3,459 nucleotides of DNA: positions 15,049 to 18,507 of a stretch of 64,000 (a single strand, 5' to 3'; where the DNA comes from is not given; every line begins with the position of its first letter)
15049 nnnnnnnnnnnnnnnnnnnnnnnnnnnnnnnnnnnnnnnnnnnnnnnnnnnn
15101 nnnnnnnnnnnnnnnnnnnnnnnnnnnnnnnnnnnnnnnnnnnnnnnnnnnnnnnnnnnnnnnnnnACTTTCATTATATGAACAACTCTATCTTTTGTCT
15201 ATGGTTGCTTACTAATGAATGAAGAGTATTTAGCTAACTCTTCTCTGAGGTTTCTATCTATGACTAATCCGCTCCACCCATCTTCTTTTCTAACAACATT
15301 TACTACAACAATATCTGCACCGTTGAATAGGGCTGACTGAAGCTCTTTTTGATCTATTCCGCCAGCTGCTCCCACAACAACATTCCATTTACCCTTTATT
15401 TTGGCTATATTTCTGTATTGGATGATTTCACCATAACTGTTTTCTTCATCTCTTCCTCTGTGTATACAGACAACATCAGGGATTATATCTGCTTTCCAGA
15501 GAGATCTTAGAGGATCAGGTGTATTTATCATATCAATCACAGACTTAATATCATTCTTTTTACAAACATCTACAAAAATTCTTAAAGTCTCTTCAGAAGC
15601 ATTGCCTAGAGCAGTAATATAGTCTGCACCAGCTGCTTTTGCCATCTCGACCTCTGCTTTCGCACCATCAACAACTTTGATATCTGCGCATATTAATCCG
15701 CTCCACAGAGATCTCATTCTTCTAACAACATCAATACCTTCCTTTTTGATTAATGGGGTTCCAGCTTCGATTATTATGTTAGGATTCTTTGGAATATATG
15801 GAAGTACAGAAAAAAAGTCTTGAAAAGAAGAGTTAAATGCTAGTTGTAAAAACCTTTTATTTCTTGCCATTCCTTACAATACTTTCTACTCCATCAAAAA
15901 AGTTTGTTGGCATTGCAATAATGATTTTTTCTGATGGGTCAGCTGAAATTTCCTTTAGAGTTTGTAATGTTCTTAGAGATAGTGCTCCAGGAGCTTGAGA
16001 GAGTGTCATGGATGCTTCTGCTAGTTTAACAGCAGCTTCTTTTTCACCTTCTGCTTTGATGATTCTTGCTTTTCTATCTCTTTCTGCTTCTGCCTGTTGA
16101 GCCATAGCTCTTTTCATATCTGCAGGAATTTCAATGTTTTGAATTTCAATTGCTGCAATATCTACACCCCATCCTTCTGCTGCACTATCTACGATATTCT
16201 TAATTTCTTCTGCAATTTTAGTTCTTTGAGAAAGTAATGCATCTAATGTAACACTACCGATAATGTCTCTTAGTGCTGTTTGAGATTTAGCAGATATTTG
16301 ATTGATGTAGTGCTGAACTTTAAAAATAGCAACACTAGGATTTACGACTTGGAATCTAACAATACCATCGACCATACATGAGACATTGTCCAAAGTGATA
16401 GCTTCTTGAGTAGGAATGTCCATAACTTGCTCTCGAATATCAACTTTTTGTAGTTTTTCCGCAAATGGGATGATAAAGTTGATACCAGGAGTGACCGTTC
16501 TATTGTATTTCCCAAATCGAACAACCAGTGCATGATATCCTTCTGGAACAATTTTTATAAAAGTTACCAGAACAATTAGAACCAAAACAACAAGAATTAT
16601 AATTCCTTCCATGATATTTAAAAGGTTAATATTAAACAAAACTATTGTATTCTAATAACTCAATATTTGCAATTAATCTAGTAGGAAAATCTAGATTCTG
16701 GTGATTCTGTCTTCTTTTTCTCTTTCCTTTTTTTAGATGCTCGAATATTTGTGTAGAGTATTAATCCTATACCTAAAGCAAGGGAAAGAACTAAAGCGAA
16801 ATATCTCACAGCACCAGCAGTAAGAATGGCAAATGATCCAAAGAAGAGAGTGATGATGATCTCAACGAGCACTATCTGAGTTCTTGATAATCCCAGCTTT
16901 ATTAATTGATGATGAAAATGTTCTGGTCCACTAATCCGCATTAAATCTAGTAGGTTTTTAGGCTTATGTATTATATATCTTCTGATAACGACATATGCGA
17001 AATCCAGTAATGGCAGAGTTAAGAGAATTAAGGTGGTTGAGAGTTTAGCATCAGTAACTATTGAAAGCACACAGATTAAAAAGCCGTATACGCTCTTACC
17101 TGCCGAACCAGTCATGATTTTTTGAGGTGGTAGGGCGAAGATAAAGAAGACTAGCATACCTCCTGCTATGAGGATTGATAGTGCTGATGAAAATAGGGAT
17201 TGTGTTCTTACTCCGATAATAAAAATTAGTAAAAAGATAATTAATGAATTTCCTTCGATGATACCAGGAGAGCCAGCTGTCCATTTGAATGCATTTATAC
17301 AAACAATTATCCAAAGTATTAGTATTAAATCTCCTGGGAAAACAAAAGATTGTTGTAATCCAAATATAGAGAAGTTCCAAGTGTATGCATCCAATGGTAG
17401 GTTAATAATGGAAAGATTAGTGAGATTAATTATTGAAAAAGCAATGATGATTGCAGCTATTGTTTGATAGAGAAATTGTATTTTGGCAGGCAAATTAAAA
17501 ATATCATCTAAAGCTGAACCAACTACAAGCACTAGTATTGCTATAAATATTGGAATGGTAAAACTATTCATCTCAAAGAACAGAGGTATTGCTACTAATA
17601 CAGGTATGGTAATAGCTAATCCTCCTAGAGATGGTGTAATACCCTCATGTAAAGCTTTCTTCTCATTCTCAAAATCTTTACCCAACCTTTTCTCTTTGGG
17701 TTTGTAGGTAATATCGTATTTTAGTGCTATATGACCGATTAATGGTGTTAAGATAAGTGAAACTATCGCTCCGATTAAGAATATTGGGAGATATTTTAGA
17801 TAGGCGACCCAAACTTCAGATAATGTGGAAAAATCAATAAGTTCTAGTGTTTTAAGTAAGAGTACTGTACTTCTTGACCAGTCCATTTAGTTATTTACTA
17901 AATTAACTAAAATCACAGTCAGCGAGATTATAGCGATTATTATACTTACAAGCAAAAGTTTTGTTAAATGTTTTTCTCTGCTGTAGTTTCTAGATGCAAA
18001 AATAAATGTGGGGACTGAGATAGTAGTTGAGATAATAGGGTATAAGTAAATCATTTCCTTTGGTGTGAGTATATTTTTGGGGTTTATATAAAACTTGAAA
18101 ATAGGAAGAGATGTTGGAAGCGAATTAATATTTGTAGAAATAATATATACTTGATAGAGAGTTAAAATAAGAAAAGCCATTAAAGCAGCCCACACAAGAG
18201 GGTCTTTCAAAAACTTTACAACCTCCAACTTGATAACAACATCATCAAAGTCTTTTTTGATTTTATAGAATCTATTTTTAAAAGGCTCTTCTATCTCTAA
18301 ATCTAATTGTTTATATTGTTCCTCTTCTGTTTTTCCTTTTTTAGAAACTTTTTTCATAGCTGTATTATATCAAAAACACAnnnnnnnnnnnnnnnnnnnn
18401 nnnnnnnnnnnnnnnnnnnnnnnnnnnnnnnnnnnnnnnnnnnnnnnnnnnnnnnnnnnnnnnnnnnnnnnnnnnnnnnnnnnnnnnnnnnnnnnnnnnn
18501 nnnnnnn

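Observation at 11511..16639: Envelope module: SPFH protein, HPS-like enzyme, PEGA protein and a 1002-aa epimerase-TM-ectodomain fusion in one overlapping operon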

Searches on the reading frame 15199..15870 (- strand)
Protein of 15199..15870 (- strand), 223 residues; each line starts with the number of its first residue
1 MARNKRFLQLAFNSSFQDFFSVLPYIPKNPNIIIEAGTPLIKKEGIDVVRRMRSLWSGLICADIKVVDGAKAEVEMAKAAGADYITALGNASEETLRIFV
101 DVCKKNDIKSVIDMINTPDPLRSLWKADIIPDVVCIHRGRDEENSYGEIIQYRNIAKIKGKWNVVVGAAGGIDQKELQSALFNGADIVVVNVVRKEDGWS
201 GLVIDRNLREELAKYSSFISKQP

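Call 3: search_protein_families(library=pfam, proteins=[window:15199-15870:-], max_evalue=0.01)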
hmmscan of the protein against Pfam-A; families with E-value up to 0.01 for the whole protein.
window:15199-15870:- (223 aa): 2 families
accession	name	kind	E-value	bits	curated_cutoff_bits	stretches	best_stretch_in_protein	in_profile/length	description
PF00215.30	OMPdecase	-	2.5e-17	64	27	1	18-190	14-204/221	Orotidine 5'-phosphate decarboxylase / HUMPS family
PF00107.32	ADH_zinc_N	-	0.0019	18.6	31.8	0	62-123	15-74/129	Zinc-binding dehydrogenase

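Call 4: search_protein_families(library=ncbifam, proteins=[window:15199-15870:-], max_evalue=0.01)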
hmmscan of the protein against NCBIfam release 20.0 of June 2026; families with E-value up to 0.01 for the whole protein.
window:15199-15870:- (223 aa): 7 families
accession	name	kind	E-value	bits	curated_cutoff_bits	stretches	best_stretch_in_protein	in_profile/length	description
NF009833.0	PRK13307.1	equivalog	1.9e-42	145.5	274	1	6-190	173-358/392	bifunctional 5,6,7,8-tetrahydromethanopterin hydro-lyase/3-hexulose-6-phosphate synthase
TIGR03128.2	RuMP_HxlA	equivalog_domain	3.5e-31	108.5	200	1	33-190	26-184/205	3-hexulose-6-phosphate synthase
NF005442.0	PRK07028.1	equivalog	4.1e-29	101.4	593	1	33-193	32-194/430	bifunctional hexulose-6-phosphate synthase/ribonuclease regulator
NF041755.1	RuMP_HxlAB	equivalog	3.2e-28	98.8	500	1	7-191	5-190/391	bifunctional 3-hexulose-6-phosphate synthase/6-phospho-3-hexuloisomerase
NF009832.1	PRK13306.1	subfamily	1.1e-14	54.4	250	1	33-215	30-213/215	3-dehydro-L-gulonate-6-phosphate decarboxylase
NF009831.0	PRK13305.1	equivalog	8e-10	38.4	294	1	32-183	30-181/220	3-keto-L-gulonate-6-phosphate decarboxylase UlaD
NF005472.0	PRK07067.1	equivalog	0.0053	16.4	338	0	157-195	3-41/257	L-iditol 2-dehydrogenase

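Call 68: find_homologous_proteins(query=window:15199-15870:-)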
Query window:15199-15870:- (223 aa): 177 proteins with E <= 0.001 among 625 candidates; the best 120 are listed.
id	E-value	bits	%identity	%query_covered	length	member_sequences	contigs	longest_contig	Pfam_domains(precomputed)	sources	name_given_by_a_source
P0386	2.0e-141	487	99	100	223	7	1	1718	PF00215.31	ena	-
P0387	2.2e-138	477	97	100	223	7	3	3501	PF00215.31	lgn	-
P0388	2.1e-135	467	95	99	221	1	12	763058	PF00215.31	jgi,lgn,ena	jgi:bifunctional enzyme Fae/Hps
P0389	2.5e-130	450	91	99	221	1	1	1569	PF00215.31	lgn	-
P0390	3.3e-112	391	98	82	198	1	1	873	PF00215.31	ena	-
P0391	5.0e-105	368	73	97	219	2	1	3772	PF00215.31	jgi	jgi:bifunctional enzyme Fae/Hps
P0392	1.0e-102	360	74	98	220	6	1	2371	PF00215.31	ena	-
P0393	1.0e-101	357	73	98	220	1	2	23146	PF00215.31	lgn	-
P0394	2.4e-101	356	73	98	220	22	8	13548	PF00215.31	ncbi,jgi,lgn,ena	-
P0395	2.5e-101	356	72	98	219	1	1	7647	PF00215.31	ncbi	-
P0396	3.1e-101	355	71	98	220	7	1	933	PF00215.31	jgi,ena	-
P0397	6.6e-101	354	70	98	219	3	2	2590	PF00215.31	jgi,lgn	-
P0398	5.0e-100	351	71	98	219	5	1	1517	PF00215.31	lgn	-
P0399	2.2e-99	349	71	98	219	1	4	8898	PF00215.31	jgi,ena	-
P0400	4.2e-99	348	72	95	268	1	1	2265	PF00215.31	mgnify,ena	mgnify:CR=1 FL=1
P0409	2.9e-93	329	67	98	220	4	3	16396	PF00215.31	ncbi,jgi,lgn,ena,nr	ncbi:MAG TPA: orotidine 5'-phosphate decarboxylase [Candidatus Dojkabacteria bacterium]|nr:orotidine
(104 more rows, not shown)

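Call 69: find_encoding_contigs(protein=P0393, flank=5000, max_places=1)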
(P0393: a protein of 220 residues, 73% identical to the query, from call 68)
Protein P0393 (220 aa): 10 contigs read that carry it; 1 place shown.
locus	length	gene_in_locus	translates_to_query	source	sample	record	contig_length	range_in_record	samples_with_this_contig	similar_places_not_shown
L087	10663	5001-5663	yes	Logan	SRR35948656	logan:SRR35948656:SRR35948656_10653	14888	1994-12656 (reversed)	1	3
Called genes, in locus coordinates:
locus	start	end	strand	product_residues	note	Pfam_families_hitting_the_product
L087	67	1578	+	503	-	-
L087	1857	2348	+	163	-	-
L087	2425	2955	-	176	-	PF14066:DUF4256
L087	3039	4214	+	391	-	PF00933:Glyco_hydro_3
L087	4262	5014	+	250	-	PF01145:Band_7, PF13421:Band_7_1 (weak)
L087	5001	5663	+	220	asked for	PF00215:OMPdecase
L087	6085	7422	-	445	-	PF00890:FAD_binding_2 (faint), PF01134:GIDA (faint), PF01266:DAO, PF01946:Thi4 (faint), PF03486:HI0933_like (weak), PF07992:Pyr_redox_2 (faint), PF13454:NAD_binding_9 (faint), PF21688:FAD-depend_C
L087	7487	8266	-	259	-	-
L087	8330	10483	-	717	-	PF13205:Big_5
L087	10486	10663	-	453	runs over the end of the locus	-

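Call 70: find_encoding_contigs(protein=P0409, flank=5000, max_places=1)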
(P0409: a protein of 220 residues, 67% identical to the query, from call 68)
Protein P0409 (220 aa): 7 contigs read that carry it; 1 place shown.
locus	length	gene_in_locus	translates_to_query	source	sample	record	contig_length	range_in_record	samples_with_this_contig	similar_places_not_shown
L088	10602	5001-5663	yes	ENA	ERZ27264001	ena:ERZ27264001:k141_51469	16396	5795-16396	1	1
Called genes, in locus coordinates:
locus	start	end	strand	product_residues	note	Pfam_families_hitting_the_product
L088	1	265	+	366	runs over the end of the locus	PF00535:Glycos_transf_2, PF13641:Glyco_tranf_2_3, PF13632:Glyco_trans_2_3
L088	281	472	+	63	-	-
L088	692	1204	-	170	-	-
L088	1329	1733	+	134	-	PF00717:Peptidase_S24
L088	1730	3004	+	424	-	PF00817:IMS, PF11799:IMS_C, PF13438:DUF4113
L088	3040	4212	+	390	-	PF00933:Glyco_hydro_3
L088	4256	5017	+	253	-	PF01145:Band_7, PF13421:Band_7_1 (weak)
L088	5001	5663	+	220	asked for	PF00215:OMPdecase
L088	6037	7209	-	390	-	PF01996:F420_ligase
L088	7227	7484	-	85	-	-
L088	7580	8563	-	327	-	PF00890:FAD_binding_2 (faint), PF01134:GIDA (faint), PF01266:DAO (faint), PF01946:Thi4 (faint), PF03486:HI0933_like (weak), PF07992:Pyr_redox_2 (faint), PF21688:FAD-depend_C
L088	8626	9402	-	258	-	-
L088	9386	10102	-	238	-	-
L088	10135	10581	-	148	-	PF13529:Peptidase_C39_2 (weak)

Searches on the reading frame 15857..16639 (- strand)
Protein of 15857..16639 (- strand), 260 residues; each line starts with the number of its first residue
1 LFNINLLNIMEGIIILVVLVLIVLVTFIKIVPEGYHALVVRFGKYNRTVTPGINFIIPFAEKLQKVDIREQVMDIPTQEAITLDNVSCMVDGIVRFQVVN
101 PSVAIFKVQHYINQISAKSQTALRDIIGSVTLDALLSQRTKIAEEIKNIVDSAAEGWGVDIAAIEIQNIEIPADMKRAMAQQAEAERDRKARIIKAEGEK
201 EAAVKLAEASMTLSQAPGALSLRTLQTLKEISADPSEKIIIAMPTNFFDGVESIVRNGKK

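Call 3: search_protein_families(library=pfam, proteins=[window:15857-16639:-], max_evalue=0.01)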
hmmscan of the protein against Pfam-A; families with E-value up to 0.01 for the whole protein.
window:15857-16639:- (260 aa): 2 families
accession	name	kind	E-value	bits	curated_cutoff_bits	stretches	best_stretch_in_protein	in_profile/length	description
PF01145.31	Band_7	-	1.2e-41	143.1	23.6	1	29-200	1-176/176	SPFH domain / Band 7 family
PF13421.11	Band_7_1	-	3e-05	24.2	24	1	113-183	135-207/211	SPFH domain-Band 7 family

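Call 4: search_protein_families(library=ncbifam, proteins=[window:15857-16639:-], max_evalue=0.01)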
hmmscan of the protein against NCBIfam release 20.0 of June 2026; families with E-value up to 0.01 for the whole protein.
window:15857-16639:- (260 aa): 5 families
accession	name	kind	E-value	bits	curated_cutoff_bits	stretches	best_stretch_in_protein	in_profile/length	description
TIGR01933.1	hflK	equivalog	2.5e-23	82.9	159.4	1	28-202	1-178/261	FtsH protease activity modulator HflK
TIGR01932.1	hflC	equivalog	3.6e-14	52.3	134.4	2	13-136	5-140/318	protease modulator HflC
NF008181.0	PRK10930.1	equivalog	1.7e-13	50.1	660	1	15-198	84-270/419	FtsH protease activity modulator HflK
NF008259.0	PRK11029.1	equivalog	1.8e-12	46.9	427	2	12-100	4-99/334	protease modulator HflC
NF058507.1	FlotScfldFlot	equivalog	2.4e-08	33.5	700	1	44-212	49-226/477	flotillin lipid rafts scaffold protein FloT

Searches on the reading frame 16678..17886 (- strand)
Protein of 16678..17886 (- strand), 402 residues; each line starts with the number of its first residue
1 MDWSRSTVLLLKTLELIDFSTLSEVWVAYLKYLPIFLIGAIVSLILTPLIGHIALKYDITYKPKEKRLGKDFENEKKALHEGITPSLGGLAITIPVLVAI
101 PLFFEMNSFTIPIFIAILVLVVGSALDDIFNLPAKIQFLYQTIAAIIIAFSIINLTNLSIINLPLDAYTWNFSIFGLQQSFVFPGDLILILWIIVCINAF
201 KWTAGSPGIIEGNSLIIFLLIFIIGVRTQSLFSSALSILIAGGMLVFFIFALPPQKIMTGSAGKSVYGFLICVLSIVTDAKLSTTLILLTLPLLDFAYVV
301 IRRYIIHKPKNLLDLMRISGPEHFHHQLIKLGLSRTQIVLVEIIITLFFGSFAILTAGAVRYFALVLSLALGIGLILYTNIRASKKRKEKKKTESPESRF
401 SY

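Call 3: search_protein_families(library=pfam, proteins=[window:16678-17886:-], max_evalue=0.01)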
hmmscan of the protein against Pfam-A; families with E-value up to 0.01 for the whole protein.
window:16678-17886:- (402 aa): 1 family
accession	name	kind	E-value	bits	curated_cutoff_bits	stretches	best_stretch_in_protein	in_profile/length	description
PF00953.26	Glycos_transf_4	-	2.1e-15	57.5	27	1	113-277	4-158/160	Glycosyl transferase family 4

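Call 4: search_protein_families(library=ncbifam, proteins=[window:16678-17886:-], max_evalue=0.01)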
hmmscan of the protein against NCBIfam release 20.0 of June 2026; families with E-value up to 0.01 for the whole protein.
window:16678-17886:- (402 aa): 2 families
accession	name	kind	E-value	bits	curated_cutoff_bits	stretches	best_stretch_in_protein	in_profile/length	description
TIGR02380.1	ECA_wecA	exception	2e-14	53.5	326.05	1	77-357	34-309/346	UDP-N-acetylglucosamine--undecaprenyl-phosphate N-acetylglucosaminephosphotransferase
NF053644.1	MraY_archaea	equivalog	1.3e-05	24.7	450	1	188-352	185-338/340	pseudomurein biosynthesis MraY family phospho-N-acetylmuramoyl-pentapeptide-transferase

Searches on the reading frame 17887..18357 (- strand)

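Call 3: search_protein_families(library=pfam, proteins=[window:17887-18357:-], max_evalue=0.01)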
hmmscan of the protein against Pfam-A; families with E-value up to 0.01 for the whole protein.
window:17887-18357:- (156 aa): 1 family
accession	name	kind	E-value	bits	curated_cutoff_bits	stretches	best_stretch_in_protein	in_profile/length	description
PF07690.21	MFS_1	-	0.00062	19.2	33.4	1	45-154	195-291/347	Major Facilitator Superfamily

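Call 4: search_protein_families(library=ncbifam, proteins=[window:17887-18357:-], max_evalue=0.01)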
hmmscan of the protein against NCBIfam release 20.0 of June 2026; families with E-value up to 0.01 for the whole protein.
window:17887-18357:- (156 aa): 0 families
